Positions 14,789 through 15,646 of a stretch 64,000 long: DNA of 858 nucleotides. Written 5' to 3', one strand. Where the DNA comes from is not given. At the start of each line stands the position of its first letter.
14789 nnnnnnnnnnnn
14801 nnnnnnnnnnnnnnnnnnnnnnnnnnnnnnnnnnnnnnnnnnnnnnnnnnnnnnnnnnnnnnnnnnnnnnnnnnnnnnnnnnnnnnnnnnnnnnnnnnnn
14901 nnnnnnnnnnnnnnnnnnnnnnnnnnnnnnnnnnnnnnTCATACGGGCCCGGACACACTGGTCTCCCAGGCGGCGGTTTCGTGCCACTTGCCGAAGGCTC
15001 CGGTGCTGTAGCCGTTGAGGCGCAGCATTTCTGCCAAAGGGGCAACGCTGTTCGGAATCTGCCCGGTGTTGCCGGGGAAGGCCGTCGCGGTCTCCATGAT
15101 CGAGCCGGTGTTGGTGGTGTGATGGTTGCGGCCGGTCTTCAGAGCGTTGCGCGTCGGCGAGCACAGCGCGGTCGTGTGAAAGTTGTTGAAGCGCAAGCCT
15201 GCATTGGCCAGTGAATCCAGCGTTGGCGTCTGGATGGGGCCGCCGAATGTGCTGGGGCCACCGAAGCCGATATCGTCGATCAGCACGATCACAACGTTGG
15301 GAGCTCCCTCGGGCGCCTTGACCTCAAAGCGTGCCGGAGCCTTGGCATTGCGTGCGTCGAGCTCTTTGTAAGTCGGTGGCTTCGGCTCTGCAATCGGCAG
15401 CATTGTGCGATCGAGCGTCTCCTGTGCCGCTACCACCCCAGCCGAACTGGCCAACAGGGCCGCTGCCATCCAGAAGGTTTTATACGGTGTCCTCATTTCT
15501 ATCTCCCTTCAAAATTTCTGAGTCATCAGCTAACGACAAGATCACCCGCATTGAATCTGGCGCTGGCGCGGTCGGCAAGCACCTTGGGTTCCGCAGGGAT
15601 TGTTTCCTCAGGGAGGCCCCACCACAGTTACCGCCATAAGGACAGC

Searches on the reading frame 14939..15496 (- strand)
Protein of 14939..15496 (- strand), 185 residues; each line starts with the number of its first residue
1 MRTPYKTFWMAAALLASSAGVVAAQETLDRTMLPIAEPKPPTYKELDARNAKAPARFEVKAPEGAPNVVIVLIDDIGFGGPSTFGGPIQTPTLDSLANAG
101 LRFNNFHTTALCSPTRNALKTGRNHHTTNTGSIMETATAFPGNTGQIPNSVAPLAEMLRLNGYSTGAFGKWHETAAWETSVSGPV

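Call 79: search_protein_families(library=pfam, proteins=[window:14939-15496:-], max_evalue=0.001)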
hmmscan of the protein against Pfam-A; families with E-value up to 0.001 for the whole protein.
window:14939-15496:- (185 aa): 1 family
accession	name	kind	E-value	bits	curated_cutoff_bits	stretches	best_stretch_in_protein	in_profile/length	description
PF00884.28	Sulfatase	-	2.7e-24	86.5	25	1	66-180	1-109/301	Sulfatase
